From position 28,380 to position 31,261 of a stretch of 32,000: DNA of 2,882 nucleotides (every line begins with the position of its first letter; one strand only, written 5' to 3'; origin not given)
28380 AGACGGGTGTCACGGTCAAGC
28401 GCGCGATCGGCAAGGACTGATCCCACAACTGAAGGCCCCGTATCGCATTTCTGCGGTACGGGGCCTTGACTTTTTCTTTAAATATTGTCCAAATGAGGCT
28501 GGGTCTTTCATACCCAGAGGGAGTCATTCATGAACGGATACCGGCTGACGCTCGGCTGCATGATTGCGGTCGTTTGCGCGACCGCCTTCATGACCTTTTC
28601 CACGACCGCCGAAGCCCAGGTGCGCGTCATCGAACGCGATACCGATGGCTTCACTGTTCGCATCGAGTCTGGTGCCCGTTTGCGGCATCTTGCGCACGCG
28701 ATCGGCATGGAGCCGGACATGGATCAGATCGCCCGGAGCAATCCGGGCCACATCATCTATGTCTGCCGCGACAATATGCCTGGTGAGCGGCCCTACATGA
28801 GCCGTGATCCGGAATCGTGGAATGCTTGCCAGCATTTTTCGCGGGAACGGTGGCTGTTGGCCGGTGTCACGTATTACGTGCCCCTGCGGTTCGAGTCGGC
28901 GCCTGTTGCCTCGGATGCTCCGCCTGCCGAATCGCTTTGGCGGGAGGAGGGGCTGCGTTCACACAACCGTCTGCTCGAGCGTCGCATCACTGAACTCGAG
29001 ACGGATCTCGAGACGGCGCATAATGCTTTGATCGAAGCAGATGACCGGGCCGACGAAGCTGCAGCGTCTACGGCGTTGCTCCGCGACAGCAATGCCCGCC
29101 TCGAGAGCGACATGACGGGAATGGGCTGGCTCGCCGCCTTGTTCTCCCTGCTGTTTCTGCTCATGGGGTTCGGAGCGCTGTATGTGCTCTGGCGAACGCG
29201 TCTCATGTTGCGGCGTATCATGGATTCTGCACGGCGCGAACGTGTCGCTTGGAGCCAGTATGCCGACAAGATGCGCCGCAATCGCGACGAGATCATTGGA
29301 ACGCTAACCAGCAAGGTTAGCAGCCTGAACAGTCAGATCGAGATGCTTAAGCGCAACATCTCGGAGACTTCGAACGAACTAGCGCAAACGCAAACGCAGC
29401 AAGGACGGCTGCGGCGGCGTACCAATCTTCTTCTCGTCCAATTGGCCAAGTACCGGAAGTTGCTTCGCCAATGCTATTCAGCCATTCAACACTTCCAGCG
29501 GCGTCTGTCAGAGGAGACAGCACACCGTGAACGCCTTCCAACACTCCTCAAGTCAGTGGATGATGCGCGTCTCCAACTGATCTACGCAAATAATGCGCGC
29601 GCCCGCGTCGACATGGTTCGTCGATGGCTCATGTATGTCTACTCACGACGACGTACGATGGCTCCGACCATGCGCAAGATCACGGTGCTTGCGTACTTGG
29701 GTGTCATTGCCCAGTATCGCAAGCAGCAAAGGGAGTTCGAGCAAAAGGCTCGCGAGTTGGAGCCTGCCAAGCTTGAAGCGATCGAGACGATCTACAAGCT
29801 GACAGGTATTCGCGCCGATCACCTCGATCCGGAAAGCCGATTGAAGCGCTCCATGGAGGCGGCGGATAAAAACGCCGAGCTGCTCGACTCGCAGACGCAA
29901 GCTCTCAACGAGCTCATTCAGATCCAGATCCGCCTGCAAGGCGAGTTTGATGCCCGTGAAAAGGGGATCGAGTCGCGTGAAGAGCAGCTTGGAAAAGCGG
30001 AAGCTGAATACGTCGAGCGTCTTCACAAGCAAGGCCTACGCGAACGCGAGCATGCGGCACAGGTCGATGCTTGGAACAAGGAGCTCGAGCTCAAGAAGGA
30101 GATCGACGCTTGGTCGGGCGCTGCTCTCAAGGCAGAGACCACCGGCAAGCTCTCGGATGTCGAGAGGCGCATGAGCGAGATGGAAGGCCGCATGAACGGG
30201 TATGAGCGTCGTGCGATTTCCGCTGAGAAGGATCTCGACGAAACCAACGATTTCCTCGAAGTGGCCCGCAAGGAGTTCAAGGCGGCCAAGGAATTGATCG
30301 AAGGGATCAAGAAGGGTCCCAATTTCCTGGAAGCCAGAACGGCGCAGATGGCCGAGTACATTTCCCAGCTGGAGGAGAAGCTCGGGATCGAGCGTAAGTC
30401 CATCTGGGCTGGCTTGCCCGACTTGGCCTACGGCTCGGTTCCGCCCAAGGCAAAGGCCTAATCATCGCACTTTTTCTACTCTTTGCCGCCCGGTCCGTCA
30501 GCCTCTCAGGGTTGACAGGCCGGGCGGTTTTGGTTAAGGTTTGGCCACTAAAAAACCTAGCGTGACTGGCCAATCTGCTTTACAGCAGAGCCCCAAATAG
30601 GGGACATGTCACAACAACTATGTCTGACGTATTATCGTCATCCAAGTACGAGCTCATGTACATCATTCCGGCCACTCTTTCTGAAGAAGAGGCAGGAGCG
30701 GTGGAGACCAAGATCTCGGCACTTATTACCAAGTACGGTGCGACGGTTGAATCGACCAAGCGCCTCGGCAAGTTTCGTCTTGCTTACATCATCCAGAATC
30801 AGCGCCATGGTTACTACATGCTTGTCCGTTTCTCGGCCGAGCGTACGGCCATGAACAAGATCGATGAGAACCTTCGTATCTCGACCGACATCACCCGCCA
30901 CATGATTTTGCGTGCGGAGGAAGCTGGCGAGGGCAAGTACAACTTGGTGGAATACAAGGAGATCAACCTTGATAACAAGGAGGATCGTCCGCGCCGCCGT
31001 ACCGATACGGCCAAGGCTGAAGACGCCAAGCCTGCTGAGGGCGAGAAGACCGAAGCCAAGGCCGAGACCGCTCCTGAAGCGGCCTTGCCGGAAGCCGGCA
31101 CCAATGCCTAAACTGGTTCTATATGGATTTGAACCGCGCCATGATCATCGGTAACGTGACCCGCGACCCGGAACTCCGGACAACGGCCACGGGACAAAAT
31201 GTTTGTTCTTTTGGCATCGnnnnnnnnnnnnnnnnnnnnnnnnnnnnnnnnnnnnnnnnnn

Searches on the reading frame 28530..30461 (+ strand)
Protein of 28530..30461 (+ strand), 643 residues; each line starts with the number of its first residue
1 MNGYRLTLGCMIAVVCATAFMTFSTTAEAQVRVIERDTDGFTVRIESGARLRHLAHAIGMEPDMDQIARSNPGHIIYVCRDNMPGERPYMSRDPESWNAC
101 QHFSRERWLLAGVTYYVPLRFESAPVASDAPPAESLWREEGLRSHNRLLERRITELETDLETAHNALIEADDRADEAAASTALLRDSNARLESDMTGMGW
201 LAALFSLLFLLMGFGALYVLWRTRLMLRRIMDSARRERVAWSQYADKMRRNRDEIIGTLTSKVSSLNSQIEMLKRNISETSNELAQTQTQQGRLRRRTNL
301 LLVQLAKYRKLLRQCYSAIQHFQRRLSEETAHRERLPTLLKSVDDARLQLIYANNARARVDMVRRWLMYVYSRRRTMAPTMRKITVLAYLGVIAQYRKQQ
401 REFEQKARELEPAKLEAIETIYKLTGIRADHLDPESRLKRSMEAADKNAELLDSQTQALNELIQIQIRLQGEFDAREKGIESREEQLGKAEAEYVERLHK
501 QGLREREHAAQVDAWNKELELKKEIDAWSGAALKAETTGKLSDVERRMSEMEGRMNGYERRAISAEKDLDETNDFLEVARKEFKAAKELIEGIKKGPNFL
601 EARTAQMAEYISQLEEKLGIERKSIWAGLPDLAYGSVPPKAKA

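Call 51: search_protein_families(library=pfam, max_evalue=0.01, proteins=[window:28530-30461:+])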
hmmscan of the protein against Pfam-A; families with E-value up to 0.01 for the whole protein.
window:28530-30461:+ (643 aa): 3 families
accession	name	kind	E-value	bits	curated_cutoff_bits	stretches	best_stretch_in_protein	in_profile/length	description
PF10392.15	COG5_N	-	0.0007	20.3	31.2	1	249-302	68-120/132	Conserved oligomeric Golgi complex subunit 5, N-terminal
PF00261.25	Tropomyosin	-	0.0049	16.8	38.6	1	519-618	9-106/242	Tropomyosin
PF25762.1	HAUS1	-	0.0095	16.2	40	1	536-618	111-193/236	HAUS augmin-like complex subunit 1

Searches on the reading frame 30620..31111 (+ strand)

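Call 51: search_protein_families(library=pfam, max_evalue=0.01, proteins=[window:30620-31111:+])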
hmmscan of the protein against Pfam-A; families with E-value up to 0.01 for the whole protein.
window:30620-31111:+ (163 aa): 1 family
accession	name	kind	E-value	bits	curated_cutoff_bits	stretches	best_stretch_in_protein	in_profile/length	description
PF01250.22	Ribosomal_S6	-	3.3e-25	88.5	27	1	9-98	1-90/90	Ribosomal protein S6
